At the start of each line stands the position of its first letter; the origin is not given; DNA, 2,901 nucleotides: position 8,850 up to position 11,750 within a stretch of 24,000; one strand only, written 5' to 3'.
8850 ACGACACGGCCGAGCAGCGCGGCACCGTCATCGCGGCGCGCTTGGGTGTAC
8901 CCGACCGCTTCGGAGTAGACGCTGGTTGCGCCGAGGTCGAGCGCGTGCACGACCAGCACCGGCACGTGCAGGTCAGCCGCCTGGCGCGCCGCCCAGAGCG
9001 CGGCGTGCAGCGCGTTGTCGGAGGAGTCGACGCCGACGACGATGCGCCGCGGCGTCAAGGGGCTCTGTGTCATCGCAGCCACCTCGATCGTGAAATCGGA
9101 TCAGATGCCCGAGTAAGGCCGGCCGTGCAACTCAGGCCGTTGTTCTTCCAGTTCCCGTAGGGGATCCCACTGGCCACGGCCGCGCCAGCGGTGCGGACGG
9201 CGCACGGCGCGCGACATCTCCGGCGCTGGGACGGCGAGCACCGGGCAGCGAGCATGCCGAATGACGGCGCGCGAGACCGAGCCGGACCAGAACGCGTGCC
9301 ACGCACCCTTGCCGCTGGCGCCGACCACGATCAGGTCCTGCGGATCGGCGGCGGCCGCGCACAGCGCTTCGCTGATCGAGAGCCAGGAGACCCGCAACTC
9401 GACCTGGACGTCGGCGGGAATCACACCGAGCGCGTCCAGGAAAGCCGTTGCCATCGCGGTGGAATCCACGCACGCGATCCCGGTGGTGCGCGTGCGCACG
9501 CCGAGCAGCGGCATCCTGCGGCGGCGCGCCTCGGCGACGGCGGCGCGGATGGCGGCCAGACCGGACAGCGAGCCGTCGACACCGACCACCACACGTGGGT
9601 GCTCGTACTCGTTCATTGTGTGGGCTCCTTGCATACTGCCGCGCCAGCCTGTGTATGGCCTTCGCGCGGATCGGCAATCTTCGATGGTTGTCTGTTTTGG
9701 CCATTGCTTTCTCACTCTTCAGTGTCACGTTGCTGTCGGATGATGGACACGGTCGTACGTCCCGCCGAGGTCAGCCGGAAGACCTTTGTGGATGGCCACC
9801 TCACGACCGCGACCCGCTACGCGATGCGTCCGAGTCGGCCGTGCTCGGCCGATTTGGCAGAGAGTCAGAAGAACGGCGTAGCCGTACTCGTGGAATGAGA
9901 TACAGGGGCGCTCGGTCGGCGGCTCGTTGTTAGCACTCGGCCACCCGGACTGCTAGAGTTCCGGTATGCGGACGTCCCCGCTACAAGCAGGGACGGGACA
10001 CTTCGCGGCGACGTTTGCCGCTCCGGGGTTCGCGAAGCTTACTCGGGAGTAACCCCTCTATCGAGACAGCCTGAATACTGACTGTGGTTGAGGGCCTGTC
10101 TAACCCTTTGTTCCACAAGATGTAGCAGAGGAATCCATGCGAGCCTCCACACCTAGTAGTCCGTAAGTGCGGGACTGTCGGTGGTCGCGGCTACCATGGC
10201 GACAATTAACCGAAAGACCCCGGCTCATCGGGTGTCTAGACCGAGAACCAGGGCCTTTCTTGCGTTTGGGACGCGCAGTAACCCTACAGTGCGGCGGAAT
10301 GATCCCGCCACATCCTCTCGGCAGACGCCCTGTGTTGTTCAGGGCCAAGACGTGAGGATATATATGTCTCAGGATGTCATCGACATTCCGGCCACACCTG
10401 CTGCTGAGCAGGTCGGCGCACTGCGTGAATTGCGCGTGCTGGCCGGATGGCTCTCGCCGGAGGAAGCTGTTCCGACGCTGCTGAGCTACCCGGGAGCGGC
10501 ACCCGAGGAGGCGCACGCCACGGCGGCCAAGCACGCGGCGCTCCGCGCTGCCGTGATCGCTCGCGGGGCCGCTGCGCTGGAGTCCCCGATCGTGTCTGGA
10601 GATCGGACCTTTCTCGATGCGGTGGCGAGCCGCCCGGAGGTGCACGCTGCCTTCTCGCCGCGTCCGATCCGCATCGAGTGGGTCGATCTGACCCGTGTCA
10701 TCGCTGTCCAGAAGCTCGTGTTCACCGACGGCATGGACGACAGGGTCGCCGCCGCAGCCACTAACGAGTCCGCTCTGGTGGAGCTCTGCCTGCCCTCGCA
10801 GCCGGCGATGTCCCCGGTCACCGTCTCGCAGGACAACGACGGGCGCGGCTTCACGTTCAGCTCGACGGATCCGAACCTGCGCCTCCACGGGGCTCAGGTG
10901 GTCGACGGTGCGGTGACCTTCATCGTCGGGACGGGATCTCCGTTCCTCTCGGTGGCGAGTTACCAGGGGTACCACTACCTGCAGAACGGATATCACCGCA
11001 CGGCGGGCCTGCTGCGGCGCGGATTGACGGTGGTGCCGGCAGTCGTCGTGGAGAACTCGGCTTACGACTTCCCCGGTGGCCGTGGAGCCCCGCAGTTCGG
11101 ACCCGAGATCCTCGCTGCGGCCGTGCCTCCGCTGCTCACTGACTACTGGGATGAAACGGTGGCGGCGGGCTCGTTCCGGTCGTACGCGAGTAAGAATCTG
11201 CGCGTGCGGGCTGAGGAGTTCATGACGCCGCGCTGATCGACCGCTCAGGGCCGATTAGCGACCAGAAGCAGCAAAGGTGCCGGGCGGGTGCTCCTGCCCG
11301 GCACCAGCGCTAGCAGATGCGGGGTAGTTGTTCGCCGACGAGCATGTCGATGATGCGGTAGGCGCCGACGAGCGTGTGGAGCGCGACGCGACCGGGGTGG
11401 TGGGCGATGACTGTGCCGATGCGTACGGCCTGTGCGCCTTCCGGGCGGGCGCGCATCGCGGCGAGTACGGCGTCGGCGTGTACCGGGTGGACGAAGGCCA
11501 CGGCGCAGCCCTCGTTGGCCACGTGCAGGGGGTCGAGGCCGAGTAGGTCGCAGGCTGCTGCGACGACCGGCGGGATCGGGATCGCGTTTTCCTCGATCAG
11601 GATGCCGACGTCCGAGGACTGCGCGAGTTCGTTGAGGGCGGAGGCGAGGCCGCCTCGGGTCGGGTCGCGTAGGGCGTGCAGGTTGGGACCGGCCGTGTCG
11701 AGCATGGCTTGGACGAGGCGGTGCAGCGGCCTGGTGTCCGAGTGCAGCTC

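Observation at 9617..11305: Compositionally foreign ~1.7-kb wedge between the USP operon and the hyp genes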

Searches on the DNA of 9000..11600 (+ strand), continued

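Call 85: search_rna_families(sources=[L099, L103, L105, L004, L102], threshold=evalue, max_evalue=1)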
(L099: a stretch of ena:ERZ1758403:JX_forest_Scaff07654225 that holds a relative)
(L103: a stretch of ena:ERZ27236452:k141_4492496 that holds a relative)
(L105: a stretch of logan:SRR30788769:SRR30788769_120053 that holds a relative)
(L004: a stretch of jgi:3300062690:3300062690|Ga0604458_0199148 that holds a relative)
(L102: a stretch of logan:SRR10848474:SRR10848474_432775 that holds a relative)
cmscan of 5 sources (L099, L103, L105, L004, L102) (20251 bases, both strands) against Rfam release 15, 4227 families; matches with E-value up to 1: 3.
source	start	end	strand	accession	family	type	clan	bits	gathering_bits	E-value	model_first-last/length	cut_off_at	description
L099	3921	3999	+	RF03791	mir-4526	Gene; miRNA;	-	31.3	100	0.02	1-87/87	no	mir-4526 microRNA precursor family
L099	4091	4133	-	RF00023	tmRNA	Gene;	CL00001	26.8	47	1.9e-07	1-374/374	no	transfer-messenger RNA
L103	4647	4676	+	RF01613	ceN109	Gene; snRNA; snoRNA; CD-box;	-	21.3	52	0.96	1-67/67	no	Nematode snoRNA ceN109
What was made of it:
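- On Any Rfam 15 RNA family, including the cobalamin riboswitch, other riboswitches and actinobacterial sRNAs: Nothing was found in the homologous leaders of L099, L103, L105, L004 and L102 (call 85).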

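Call 98: search_rna_families(source=window, start=9000, end=11600, threshold=evalue, max_evalue=5)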
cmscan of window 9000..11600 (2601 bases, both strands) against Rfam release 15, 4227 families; matches with E-value up to 5: 3.
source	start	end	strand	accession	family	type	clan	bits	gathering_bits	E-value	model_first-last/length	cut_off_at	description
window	11275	11304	+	RF01811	PtaRNA1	Gene; antitoxin;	-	18.5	47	1.9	37-68/72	no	Plasmid transferred anti-sense RNA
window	11278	11303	-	RF01924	mir-2774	Gene; miRNA;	-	15.6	51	3.6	22-47/67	no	mir-2774 microRNA precursor family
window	11207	11229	+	RF01309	sR60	Gene; snRNA; snoRNA; CD-box;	CL00132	15.5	50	3.4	1-55/55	no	Small nucleolar RNA sR60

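Call 99: search_rna_families(source=L099, start=3850, end=4450, threshold=evalue, max_evalue=1, show_alignments=2)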
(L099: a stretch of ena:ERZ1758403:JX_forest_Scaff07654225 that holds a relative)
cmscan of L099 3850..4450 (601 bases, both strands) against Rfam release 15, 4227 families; matches with E-value up to 1: 6.
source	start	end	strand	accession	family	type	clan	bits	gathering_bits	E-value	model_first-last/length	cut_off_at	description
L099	3921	3999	+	RF03791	mir-4526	Gene; miRNA;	-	31.3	100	0.0006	1-87/87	no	mir-4526 microRNA precursor family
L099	4091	4133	-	RF00023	tmRNA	Gene;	CL00001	26.8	47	5.5e-09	1-374/374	no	transfer-messenger RNA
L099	4339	4381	-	RF03736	mir-3130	Gene; miRNA;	-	23.1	95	0.054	16-60/75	no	mir-3130 microRNA precursor family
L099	4323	4391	+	RF03736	mir-3130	Gene; miRNA;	-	22.4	95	0.082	1-75/75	no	mir-3130 microRNA precursor family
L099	3940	3977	-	RF03560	mir-3926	Gene; miRNA;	-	20.7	82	0.37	1-63/63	no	mir-3926 microRNA precursor family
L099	3932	3988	+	RF04141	MIR8622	Gene; miRNA;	-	17.6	197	0.77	1-212/212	no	MIR8622 microRNA precursor family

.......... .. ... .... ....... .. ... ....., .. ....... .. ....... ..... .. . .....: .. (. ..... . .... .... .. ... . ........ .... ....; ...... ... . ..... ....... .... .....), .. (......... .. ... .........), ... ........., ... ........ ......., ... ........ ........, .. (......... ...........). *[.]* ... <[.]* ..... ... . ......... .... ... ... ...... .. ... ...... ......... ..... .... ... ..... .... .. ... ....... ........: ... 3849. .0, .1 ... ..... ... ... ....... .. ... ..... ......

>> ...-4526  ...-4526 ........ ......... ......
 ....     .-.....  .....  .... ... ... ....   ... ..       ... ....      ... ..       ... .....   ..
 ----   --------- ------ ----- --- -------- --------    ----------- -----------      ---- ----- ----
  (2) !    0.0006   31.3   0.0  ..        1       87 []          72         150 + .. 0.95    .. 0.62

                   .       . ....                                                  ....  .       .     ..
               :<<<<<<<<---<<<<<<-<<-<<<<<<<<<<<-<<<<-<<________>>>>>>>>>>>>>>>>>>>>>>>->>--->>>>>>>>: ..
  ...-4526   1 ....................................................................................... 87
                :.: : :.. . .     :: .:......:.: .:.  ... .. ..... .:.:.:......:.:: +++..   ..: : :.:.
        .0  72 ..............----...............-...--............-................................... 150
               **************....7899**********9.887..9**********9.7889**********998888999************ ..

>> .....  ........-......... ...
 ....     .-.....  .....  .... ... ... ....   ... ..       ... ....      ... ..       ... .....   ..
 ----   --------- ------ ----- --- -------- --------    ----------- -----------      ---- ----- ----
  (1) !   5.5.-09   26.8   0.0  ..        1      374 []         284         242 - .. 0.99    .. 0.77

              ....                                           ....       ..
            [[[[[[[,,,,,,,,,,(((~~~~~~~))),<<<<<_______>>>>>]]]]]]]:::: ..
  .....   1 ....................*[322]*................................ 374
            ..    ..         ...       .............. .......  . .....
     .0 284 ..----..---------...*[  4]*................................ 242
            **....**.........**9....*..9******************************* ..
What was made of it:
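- On Integrative genomic island or insertion sequence: In L099 a 43-nt tmRNA 3' fragment lies 215 nt downstream of the homologue (calls 85, 99).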

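Call 110: search_dna_similar(query=window:9900-10363:+, collection=plasmids, mode=distant, max_evalue=0.01, max_rows=10)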
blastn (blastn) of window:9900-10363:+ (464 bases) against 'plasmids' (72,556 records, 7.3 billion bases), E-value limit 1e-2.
No match.
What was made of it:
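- Tried and rejected: A plasmid DNA search with the leader found no match (call 110).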

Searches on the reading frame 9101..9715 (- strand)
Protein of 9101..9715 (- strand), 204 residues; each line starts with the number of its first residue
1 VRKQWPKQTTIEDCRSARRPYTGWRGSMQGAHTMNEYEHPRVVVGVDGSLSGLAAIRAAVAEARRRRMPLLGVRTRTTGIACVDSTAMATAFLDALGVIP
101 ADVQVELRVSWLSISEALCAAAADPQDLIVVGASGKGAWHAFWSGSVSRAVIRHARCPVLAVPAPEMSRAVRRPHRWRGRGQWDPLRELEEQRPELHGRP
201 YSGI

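Call 5: search_protein_families(library=pfam, proteins=[window:9101-9715:-], max_evalue=0.01)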
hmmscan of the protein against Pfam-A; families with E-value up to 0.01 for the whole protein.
window:9101-9715:- (204 aa): 1 family
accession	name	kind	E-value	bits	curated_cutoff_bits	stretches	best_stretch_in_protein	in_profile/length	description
PF00582.32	Usp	-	3.6e-16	60.4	24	1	41-163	4-141/141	Universal stress protein family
